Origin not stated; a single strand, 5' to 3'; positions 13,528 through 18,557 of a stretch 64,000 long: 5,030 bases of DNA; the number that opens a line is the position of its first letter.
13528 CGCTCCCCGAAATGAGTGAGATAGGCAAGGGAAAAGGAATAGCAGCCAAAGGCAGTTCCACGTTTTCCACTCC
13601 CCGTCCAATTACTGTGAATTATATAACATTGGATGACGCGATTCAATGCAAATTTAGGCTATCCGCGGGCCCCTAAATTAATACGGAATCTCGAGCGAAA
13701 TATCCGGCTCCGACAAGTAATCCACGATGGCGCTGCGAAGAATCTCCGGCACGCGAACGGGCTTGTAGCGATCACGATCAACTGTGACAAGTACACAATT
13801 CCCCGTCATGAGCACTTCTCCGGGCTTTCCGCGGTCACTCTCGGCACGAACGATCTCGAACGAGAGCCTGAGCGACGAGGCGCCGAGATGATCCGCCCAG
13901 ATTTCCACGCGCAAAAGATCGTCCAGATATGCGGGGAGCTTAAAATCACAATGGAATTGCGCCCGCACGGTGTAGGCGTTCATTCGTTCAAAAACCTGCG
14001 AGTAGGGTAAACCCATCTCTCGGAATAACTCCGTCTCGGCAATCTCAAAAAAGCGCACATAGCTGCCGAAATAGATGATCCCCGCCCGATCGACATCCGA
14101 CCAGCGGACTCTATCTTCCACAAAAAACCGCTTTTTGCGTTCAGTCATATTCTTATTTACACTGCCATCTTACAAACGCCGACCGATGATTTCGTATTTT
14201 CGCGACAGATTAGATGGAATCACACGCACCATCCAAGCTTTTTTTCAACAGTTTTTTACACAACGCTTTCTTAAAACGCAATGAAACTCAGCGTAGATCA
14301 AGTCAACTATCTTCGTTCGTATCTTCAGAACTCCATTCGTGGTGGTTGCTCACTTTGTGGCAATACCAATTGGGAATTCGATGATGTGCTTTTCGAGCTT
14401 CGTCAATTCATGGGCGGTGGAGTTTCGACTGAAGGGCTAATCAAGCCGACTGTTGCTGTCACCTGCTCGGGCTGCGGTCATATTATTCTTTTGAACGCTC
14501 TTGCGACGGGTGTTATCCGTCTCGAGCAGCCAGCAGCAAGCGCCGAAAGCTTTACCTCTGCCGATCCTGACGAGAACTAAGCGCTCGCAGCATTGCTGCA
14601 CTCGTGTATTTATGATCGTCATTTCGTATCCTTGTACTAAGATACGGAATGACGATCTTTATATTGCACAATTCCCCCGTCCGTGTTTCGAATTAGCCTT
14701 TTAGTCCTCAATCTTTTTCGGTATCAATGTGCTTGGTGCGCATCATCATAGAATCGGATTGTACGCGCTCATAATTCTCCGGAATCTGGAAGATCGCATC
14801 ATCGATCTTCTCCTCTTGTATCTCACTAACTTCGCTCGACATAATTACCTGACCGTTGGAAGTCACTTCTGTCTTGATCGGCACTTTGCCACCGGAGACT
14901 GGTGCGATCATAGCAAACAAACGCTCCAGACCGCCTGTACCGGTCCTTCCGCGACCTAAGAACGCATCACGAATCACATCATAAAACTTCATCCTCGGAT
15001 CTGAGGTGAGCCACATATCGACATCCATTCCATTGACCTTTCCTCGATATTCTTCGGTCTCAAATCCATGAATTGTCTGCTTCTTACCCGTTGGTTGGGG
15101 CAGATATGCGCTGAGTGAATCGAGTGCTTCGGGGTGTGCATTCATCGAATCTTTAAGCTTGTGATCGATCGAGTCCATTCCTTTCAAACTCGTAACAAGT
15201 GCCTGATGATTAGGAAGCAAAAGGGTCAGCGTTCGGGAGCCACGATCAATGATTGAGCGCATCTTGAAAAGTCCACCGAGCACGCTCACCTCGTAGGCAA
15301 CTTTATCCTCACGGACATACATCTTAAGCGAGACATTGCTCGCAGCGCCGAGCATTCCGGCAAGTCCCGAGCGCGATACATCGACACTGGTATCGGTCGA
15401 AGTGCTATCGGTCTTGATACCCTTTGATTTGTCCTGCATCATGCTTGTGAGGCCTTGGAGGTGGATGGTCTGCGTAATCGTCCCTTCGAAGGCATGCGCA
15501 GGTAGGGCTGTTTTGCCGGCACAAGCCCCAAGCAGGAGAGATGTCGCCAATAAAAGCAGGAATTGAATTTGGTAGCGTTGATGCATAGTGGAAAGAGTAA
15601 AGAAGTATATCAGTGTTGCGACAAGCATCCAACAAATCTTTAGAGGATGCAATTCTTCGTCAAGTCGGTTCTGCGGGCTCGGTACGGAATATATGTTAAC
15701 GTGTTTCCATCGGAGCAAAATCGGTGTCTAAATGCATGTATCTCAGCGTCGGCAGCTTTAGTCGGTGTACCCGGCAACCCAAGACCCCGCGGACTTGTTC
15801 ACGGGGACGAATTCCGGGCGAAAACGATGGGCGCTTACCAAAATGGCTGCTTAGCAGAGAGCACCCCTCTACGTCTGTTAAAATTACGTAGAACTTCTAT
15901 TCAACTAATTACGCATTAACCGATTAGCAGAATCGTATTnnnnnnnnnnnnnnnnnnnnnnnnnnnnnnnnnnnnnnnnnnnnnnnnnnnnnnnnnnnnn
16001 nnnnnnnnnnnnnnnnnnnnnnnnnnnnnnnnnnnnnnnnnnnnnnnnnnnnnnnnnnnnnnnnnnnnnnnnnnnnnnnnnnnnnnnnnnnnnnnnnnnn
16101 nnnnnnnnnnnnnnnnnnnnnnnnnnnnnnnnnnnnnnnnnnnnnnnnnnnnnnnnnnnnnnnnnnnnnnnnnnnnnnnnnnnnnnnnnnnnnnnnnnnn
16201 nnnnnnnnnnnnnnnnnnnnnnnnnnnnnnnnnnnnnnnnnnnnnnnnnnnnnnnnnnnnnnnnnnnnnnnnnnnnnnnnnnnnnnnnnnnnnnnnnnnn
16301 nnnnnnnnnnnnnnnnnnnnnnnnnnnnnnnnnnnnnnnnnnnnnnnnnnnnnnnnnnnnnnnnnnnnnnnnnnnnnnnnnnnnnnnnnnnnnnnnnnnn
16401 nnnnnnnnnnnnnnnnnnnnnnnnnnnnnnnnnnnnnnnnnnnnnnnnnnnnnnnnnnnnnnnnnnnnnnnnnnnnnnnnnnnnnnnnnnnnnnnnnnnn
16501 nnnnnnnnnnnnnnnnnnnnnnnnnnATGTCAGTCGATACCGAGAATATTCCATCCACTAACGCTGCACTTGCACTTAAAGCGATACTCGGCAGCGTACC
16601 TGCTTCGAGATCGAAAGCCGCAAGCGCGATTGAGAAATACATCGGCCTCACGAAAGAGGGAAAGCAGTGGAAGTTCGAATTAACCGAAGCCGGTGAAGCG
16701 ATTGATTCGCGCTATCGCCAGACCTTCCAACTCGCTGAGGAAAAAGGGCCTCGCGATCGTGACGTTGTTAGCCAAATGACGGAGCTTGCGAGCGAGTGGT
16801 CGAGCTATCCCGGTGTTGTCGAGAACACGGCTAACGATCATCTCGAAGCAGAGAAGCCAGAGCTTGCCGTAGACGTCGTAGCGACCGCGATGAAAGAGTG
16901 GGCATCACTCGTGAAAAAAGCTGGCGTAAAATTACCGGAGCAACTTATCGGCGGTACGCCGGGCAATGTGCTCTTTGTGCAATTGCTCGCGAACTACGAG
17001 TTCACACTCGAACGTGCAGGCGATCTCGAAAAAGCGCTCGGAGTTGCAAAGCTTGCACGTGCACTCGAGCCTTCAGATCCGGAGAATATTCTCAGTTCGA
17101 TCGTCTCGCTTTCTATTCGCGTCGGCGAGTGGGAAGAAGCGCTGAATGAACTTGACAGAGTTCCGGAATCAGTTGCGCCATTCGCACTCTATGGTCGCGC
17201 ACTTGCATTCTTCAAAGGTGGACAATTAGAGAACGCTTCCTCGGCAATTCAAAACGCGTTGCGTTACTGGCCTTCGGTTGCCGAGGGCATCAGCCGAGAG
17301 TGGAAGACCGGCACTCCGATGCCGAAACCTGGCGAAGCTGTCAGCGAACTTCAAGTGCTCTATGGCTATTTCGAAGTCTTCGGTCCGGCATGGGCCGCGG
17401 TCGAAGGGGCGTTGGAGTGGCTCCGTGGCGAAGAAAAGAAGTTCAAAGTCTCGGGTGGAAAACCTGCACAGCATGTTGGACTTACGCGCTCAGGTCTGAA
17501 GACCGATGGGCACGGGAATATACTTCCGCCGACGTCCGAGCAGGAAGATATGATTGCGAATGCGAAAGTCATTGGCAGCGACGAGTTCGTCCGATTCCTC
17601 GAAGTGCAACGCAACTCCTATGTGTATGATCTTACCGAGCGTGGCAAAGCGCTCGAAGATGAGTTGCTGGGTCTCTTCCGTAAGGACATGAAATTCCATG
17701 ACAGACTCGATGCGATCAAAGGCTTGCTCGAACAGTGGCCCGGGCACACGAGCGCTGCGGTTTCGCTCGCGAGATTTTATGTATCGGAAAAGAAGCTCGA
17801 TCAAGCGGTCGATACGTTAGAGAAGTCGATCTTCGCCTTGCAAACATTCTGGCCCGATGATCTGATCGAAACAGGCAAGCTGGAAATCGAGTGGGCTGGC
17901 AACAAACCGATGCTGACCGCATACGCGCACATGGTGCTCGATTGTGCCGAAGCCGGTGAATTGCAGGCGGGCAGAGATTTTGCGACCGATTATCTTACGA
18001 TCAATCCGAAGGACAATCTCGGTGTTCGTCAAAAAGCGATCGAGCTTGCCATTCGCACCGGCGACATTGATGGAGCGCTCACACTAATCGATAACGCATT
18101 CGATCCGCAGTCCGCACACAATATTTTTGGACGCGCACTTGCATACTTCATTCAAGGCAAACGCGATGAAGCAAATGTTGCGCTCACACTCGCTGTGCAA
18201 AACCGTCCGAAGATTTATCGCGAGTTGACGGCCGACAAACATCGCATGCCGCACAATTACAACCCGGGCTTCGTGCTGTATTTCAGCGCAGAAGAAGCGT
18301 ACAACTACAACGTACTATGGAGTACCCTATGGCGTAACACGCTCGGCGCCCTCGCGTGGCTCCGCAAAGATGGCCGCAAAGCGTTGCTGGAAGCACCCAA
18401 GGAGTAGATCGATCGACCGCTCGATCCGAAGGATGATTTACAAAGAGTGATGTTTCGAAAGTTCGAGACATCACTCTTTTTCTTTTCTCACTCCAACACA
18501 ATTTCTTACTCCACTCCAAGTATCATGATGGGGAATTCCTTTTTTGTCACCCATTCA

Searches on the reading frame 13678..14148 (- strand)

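Call 27: search_protein_families(library=pfam, proteins=[window:13678-14148:-], max_evalue=0.001)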
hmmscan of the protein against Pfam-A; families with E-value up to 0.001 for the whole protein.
window:13678-14148:- (156 aa): 3 families
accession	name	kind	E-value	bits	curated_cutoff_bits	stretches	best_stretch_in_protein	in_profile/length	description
PF13279.12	4HBT_2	-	2.7e-14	54.1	25.5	1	14-140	1-121/122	Thioesterase-like superfamily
PF03061.28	4HBT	-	2.2e-09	37.9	20.6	1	23-105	2-76/79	Thioesterase superfamily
PF01643.23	Acyl-ACP_TE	-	0.00045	20.4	23.7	1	13-137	9-127/131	Acyl-ACP thioesterase N-terminal domain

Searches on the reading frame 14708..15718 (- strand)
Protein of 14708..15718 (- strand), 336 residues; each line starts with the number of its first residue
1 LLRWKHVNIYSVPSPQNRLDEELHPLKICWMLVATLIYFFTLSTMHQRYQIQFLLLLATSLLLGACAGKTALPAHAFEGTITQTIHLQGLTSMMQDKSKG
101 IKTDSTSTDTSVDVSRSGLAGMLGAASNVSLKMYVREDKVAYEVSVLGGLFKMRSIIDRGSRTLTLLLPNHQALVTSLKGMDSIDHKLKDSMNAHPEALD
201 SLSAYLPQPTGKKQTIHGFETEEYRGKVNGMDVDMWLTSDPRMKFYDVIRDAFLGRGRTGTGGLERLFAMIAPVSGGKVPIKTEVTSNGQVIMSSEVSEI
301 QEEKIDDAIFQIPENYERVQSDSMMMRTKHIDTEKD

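Call 27: search_protein_families(library=pfam, proteins=[window:14708-15718:-], max_evalue=0.001)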
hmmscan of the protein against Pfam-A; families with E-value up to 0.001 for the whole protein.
window:14708-15718:- (336 aa): 1 family
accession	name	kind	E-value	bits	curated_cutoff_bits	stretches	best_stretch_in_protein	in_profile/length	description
PF14371.13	DUF4412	-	3.7e-06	27.3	21.6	1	191-316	73-191/191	Domain of unknown function (DUF4412)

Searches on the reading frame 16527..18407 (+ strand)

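Call 27: search_protein_families(library=pfam, proteins=[window:16527-18407:+], max_evalue=0.001)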
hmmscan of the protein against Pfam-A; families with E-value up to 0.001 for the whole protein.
window:16527-18407:+ (626 aa): 8 families
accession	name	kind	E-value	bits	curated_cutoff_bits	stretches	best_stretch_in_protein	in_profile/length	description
PF14559.12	TPR_19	-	4.8e-12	46.5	25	0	398-433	15-50/68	Tetratricopeptide repeat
PF04910.20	Tcf25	-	4.1e-10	39.7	24.2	1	392-570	24-215/337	Transcriptional repressor TCF25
PF07719.23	TPR_2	-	8.8e-09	35.3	27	0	218-246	1-29/34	Tetratricopeptide repeat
PF13428.12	TPR_14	-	2.8e-07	31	23.5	0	158-186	8-36/44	Tetratricopeptide repeat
PF00515.34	TPR_1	-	3.4e-06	27.1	27.8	0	219-249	2-32/34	Tetratricopeptide repeat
PF13432.12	TPR_16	-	6.2e-06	27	32.7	0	199-246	10-59/65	Tetratricopeptide repeat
PF13174.12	TPR_6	-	8e-05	23.5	26.3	0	220-249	2-31/33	Tetratricopeptide repeat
PF13181.12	TPR_8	-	0.00049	20.5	25.7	0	412-435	5-28/34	Tetratricopeptide repeat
